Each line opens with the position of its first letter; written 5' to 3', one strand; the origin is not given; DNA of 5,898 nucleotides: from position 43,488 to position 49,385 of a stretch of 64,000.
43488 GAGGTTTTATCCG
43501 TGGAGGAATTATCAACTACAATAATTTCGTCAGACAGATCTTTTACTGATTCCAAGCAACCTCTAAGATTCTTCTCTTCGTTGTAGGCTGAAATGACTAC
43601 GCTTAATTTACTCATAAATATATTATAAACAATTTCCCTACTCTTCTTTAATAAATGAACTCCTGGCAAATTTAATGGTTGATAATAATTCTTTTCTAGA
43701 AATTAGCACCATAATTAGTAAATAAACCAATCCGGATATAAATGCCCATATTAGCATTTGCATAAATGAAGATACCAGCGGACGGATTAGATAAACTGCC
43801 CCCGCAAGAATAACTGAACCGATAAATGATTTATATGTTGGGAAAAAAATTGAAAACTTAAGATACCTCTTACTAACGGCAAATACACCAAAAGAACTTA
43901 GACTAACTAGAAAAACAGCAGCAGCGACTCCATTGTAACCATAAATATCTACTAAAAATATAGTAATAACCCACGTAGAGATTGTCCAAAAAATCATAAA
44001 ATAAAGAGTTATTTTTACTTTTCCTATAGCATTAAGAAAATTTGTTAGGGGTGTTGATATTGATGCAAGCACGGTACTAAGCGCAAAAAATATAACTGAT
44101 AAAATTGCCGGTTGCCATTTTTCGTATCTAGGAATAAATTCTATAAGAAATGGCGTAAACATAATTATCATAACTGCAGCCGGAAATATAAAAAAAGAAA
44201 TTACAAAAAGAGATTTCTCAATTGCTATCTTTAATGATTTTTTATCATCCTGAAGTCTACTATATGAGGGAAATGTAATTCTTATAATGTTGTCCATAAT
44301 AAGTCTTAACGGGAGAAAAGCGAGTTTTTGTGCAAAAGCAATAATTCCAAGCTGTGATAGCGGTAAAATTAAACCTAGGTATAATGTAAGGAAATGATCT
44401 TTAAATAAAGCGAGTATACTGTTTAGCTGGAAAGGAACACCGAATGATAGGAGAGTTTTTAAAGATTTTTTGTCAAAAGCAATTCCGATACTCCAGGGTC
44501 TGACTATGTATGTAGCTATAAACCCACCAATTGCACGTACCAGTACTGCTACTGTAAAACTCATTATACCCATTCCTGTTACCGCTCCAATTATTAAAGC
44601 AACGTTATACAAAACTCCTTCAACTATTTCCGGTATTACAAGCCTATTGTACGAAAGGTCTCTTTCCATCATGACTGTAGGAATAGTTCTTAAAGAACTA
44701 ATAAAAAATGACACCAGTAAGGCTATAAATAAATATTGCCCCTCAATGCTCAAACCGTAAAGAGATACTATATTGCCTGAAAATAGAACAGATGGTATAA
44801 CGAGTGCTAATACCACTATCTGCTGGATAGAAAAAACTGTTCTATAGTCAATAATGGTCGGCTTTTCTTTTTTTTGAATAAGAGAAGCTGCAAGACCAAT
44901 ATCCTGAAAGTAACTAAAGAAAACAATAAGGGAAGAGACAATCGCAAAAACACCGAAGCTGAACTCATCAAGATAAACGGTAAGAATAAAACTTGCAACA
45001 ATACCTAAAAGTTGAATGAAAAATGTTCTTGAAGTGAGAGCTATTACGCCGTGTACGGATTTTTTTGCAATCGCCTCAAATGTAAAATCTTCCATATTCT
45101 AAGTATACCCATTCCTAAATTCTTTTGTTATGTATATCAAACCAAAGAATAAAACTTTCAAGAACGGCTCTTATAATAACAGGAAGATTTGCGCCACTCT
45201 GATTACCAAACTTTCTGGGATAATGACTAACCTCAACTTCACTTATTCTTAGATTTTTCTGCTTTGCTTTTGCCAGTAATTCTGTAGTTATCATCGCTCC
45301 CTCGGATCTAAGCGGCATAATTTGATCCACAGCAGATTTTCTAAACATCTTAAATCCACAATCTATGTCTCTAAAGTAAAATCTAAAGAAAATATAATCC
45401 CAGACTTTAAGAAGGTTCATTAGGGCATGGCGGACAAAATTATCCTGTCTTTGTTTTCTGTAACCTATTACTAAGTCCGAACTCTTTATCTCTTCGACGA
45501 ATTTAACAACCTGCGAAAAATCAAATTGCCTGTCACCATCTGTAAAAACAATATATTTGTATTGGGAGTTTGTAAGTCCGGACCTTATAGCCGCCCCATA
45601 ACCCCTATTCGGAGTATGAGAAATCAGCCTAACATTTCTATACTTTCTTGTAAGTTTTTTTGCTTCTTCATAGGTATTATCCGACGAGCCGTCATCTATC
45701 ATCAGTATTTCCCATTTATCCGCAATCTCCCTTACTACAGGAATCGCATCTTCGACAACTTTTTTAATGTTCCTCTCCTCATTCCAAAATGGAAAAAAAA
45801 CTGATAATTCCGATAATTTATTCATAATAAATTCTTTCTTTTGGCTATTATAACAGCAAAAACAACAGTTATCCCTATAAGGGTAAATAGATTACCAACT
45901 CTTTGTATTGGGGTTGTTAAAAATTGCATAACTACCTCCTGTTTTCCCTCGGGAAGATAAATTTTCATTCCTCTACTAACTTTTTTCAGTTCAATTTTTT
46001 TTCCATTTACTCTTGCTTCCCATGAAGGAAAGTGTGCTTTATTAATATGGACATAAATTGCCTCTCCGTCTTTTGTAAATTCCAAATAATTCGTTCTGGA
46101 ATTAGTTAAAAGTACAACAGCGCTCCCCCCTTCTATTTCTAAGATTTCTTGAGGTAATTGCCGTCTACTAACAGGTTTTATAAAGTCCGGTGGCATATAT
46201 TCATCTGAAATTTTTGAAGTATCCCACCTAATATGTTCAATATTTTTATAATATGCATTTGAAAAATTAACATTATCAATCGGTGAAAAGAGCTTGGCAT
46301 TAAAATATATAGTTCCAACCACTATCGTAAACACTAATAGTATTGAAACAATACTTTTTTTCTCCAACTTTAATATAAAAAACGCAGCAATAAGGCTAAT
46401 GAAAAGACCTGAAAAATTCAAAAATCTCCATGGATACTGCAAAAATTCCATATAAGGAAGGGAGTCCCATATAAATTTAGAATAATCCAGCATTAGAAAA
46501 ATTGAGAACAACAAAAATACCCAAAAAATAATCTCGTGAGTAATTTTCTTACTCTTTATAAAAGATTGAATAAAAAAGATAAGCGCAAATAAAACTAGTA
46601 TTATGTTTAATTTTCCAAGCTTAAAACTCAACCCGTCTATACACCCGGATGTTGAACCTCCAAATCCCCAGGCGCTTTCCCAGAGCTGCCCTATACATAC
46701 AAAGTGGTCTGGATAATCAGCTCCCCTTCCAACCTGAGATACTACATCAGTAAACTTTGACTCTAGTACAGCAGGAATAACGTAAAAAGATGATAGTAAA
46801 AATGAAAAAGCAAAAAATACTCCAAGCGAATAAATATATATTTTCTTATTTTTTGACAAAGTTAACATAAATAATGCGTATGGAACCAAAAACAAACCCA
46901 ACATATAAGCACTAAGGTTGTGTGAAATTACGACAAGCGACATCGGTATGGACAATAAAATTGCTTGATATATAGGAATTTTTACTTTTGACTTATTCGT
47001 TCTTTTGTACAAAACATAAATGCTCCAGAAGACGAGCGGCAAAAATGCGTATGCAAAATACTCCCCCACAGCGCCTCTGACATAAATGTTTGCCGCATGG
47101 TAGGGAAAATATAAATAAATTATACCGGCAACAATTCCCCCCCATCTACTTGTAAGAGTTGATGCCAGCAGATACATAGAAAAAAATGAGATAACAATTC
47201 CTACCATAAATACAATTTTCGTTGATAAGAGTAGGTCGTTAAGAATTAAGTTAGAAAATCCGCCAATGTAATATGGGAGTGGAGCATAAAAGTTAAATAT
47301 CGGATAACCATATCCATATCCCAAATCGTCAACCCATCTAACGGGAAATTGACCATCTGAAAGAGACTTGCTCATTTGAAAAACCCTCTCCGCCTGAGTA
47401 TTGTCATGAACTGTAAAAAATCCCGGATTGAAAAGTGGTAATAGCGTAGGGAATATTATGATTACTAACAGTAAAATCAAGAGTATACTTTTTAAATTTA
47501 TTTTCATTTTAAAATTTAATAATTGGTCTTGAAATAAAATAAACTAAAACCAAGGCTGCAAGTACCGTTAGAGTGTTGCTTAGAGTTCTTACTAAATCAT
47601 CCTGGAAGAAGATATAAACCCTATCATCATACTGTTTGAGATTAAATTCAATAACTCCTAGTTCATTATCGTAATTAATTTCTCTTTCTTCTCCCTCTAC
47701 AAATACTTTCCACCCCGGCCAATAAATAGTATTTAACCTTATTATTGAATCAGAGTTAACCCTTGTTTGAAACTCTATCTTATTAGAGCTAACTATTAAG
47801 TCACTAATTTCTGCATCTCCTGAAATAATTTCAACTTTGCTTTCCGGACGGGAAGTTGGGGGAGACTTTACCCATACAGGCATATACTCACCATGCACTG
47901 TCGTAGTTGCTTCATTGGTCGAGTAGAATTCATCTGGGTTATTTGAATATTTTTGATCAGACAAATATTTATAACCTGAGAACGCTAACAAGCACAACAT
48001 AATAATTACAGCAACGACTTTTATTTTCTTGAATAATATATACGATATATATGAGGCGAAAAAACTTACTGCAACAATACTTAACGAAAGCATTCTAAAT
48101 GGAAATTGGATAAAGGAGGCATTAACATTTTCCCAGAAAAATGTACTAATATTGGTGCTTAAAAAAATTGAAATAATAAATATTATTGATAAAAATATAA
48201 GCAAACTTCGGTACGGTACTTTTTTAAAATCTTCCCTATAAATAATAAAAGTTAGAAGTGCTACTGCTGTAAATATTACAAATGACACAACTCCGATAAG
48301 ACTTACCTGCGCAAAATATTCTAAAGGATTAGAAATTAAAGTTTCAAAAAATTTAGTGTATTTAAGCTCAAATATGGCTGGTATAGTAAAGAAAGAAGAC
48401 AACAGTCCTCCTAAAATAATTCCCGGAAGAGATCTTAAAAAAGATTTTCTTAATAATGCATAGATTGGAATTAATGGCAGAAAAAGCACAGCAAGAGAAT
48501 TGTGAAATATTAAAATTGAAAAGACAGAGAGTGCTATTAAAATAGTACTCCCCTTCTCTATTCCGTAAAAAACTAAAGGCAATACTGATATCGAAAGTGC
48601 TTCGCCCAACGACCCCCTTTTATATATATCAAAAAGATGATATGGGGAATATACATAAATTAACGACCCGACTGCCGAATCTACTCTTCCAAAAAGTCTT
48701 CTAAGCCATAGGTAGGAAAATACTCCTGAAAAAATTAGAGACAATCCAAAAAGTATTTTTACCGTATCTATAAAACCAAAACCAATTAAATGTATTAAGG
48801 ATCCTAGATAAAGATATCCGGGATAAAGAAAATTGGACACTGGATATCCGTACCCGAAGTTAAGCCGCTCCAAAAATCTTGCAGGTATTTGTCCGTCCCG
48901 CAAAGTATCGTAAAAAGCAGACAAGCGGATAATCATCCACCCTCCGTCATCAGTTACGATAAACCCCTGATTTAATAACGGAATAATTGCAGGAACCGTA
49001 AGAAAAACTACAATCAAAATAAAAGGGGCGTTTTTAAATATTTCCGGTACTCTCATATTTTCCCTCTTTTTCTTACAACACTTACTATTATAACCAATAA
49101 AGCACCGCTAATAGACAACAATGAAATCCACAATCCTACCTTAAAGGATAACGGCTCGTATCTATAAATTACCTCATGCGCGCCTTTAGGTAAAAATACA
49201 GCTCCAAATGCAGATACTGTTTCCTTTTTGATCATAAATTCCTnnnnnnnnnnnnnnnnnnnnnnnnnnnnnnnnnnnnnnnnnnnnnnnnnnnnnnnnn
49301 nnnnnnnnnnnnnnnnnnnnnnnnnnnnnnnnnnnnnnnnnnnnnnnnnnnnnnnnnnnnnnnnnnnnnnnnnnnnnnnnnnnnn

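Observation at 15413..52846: A ~37-kb single-strand glycosylation super-locus with 15 polytopic (mostly GT-C-like) membrane proteins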

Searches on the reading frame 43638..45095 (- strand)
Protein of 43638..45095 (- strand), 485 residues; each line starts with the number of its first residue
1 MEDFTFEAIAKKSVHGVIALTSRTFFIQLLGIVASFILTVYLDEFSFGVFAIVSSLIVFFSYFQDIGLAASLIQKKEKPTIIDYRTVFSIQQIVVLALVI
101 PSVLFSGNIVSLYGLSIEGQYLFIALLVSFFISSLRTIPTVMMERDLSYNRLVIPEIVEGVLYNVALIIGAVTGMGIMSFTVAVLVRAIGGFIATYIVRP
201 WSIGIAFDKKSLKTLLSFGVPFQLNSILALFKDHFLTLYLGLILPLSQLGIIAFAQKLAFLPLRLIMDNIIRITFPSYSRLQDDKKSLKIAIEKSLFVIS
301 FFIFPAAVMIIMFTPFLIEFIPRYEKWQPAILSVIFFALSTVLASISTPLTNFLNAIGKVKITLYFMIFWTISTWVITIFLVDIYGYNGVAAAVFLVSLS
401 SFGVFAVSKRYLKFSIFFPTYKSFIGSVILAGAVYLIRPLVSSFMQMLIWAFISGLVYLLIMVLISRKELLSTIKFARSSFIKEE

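Call 5: search_protein_families(library=pfam, proteins=[window:43638-45095:-], max_evalue=0.01)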
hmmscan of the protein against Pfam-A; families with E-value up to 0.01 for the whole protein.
window:43638-45095:- (485 aa): 2 families
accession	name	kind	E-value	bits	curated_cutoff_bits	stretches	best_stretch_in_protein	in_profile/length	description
PF13440.11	Polysacc_synt_3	-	1.6e-42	146.2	23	1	46-329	10-290/293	Polysaccharide biosynthesis protein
PF01943.22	Polysacc_synt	-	1e-13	51.8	28.2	1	14-282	2-274/274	Polysaccharide biosynthesis protein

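Call 51: search_protein_families(library=ncbifam, proteins=[window:43638-45095:-], max_evalue=0.001)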
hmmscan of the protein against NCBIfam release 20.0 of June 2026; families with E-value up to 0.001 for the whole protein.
window:43638-45095:- (485 aa): 3 families
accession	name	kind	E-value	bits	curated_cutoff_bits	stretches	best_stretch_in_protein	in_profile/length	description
NF007773.0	PRK10459.1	equivalog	2.1e-34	119.4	273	1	12-479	6-482/492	MOP flippase family protein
NF058658.1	Oglyco_Wzx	exception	2.4e-18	66.4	720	1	10-476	7-474/478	O-glycosylation flippase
NF047674.1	TeichurnBiosyTuaB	equivalog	4e-16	59.1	580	1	8-463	3-467/469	teichuronic acid biosynthesis protein TuaB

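Call 75: find_encoding_contigs(protein=window:43638-45095:-, flank=10000, max_places=4)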
Protein window:43638-45095:- (485 aa): no gene with exactly this product is on record in the collection.

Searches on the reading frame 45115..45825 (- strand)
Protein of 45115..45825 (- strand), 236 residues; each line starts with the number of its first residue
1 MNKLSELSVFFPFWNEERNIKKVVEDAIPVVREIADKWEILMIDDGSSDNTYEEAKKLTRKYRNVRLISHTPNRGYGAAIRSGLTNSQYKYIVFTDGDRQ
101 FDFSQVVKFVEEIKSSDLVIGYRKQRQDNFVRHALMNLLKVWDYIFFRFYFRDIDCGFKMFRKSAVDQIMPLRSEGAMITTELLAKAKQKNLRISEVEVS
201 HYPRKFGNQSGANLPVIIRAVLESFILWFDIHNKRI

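Call 5: search_protein_families(library=pfam, proteins=[window:45115-45825:-], max_evalue=0.01)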
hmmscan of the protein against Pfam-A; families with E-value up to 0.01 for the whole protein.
window:45115-45825:- (236 aa): 2 families
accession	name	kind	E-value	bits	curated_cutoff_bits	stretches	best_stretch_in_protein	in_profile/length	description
PF00535.33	Glycos_transf_2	-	1.4e-24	87.4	23.3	1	8-165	1-163/168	Glycosyl transferase family 2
PF10111.15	Glyco_tranf_2_2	-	8.1e-06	26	27.3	1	9-105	2-98/276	Glycosyltransferase like family 2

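Call 26: search_protein_families(library=ncbifam, proteins=[window:45115-45825:-], max_evalue=0.01)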
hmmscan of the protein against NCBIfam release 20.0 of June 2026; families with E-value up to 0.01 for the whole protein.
window:45115-45825:- (236 aa): 23 families
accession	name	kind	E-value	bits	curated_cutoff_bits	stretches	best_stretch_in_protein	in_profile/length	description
NF047588.1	GlcsyltransPgfSStrep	equivalog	4.9e-19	68.7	500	1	7-173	3-171/308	glycosyltransferase PgfS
TIGR04182.1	glyco_TIGR04182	equivalog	2.7e-18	66.4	325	1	7-208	2-197/293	S-layer glycoprotein N-glycosyltransferase AglJ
NF007986.1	PRK10714.1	equivalog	5.1e-18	65.1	529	1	2-210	3-209/316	undecaprenyl-phosphate 4-deoxy-4-formamido-L-arabinose transferase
TIGR03937.1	PgaC_IcaA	equivalog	7e-16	58.2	422.3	1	3-116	43-153/407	poly-beta-1,6-N-acetyl-D-glucosamine synthase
NF058614.1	PPMAGASynPpgS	equivalog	4.9e-14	52.3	370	1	10-202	5-197/226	polyprenyl-phospho-N-acetylgalactosaminyl synthase PpgS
NF007482.0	PRK10073.1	equivalog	3.2e-13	49.4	423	1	1-102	2-99/334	glycosyltransferase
NF041391.1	DPhHxTase_Halo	equivalog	9.3e-12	44.4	375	1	14-204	4-186/213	dolichyl-phosphate hexose transferase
NF047683.1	TeichurnBiosyTuaG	equivalog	2.2e-11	43.9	400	1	5-117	6-115/252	teichuronic acid biosynthesis protein TuaG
NF053739.1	GlytfEpsEBac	equivalog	8e-10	38.1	450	1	8-113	4-110/265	glycosyltransferase EpsE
NF010496.0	PRK13915.1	equivalog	1.6e-09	37.3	262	1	5-105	31-134/307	glucosyl-3-phosphoglycerate synthase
NF041875.1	EPS_EpsD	equivalog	1e-08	35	370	1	8-103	2-94/325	exopolysaccharide biosynthesis glycosyltransferase EpsD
TIGR03965.1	mycofact_glyco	equivalog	1.1e-07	31.1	280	1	4-98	73-164/467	mycofactocin biosynthesis glycosyltransferase MftF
TIGR04283.1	glyco_like_mftF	equivalog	1.9e-07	30.9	182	1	7-137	1-122/221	TIGR04283 family arsenosugar biosynthesis glycosyltransferase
NF038302.1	EPS_HpsE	equivalog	2.7e-07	29.8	300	1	6-107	2-105/307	hormogonium polysaccharide biosynthesis glycosyltransferase HpsE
TIGR03111.1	glyc2_xrt_Gpos1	hypoth_equivalog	3.3e-06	26.1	363.95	1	3-115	47-158/439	TIGR03111 family XrtG-associated glycosyltransferase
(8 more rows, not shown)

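Call 29: search_solved_structures(query=window:45115-45825:-, max_evalue=0.001)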
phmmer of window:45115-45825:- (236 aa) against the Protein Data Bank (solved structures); distinct sequences matched with E-value up to 0.001: 16.
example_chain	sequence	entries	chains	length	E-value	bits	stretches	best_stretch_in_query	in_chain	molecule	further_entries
9bhc_C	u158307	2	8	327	4.7e-16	62.3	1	5-210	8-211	Undecaprenyl-phosphate 4-deoxy-4-formamido-L-arabinose transferase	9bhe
8vxh_A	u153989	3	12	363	6.2e-16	61.9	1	5-210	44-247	Undecaprenyl-phosphate 4-deoxy-4-formamido-L-arabinose transferase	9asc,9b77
9hwj_A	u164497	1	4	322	6.3e-14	55.4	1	4-210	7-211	Undecaprenyl-phosphate 4-deoxy-4-formamido-L-arabinose transferase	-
5mlz_A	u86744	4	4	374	9.3e-12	48.3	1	6-190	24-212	Dolichol monophosphate mannose synthase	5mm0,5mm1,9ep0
5ekp_C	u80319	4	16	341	5.9e-09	39.1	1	2-129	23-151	Uncharacterized glycosyltransferase sll0501 | Glycosyltransferase sll0501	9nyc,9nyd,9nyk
9nye_A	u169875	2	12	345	6.1e-09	39.1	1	2-129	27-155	Glycosyltransferase sll0501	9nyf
5eke_A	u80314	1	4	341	6.3e-09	39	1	2-129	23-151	Uncharacterized glycosyltransferase sll0501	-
2z87_A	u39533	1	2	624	2.3e-08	37.2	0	6-114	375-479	Chondroitin synthase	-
2z86_A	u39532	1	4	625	2.3e-08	37.2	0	6-114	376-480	Chondroitin synthase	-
5hea_A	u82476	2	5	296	4.5e-08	36.2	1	7-99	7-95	Putative glycosyltransferase (GalT1)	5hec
3bcv_A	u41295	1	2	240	4.8e-08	36.1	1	3-105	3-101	Putative glycosyltransferase protein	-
8bz4_A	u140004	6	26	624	0.00012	25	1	6-112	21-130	Glycosyltransferase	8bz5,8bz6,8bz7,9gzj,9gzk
8bz8_A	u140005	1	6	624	0.00012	25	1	6-112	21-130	Glycosyltransferase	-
8vh7_A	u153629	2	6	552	0.00032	23.6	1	34-111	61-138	Heparosan synthase B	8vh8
8viw_A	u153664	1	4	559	0.00032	23.6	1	34-111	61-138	Heparosan synthase B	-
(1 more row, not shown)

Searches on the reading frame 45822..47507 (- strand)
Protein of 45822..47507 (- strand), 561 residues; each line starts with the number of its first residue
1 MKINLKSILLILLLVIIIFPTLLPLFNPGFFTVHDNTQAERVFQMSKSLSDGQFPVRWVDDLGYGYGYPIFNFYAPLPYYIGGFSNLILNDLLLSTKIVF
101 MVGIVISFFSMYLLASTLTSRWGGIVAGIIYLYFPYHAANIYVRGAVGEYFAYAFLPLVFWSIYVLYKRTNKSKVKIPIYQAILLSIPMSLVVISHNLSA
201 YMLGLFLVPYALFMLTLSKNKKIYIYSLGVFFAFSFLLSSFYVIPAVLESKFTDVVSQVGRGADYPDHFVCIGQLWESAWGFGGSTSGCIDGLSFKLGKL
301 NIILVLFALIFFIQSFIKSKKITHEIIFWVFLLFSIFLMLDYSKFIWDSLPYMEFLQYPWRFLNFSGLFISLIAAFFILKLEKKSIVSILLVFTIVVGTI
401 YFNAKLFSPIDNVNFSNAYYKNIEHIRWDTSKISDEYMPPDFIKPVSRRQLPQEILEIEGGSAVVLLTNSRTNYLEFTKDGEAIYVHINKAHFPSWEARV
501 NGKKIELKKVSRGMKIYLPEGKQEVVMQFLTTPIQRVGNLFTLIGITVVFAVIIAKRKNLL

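Call 5: search_protein_families(library=pfam, proteins=[window:45822-47507:-], max_evalue=0.01)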
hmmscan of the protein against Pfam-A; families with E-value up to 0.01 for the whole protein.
window:45822-47507:- (561 aa): 1 family
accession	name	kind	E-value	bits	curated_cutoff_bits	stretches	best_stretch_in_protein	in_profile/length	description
PF10131.15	PTPS_related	-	1.5e-19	70.4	26.4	1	71-248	1-170/621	6-pyruvoyl-tetrahydropterin synthase related domain; membrane protein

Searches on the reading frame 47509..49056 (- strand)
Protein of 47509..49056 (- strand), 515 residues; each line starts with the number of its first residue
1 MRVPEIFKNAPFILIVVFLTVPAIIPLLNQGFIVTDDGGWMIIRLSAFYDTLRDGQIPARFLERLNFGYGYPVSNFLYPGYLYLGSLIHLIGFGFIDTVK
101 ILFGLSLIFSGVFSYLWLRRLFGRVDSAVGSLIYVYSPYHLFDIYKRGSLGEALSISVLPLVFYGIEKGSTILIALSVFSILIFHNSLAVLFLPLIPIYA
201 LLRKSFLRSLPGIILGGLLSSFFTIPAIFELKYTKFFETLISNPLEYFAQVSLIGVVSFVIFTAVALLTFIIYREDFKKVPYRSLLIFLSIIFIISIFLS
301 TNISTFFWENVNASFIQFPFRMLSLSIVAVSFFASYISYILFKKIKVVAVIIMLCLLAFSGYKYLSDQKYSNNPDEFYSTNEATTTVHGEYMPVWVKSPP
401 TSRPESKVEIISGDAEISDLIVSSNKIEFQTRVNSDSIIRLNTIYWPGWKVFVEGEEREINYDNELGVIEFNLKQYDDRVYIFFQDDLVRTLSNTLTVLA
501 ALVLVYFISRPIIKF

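Call 5: search_protein_families(library=pfam, proteins=[window:47509-49056:-], max_evalue=0.01)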
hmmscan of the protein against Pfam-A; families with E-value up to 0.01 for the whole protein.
window:47509-49056:- (515 aa): 1 family
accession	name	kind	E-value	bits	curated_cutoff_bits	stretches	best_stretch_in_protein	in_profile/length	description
PF10131.15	PTPS_related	-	4.6e-06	25.8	26.4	1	83-378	10-321/621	6-pyruvoyl-tetrahydropterin synthase related domain; membrane protein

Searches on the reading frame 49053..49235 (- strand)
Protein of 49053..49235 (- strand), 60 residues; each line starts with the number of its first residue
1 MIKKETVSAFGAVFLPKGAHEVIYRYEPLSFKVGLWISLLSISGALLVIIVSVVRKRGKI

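Call 58: search_protein_families(library=pfam, proteins=[window:49053-49235:-], max_evalue=1)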
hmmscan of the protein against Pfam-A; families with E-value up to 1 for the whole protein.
window:49053-49235:- (60 aa): 1 family
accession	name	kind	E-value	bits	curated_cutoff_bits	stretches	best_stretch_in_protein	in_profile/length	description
PF09586.16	YfhO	-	0.19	10.5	28.5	1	5-38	802-835/835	Bacterial membrane protein YfhO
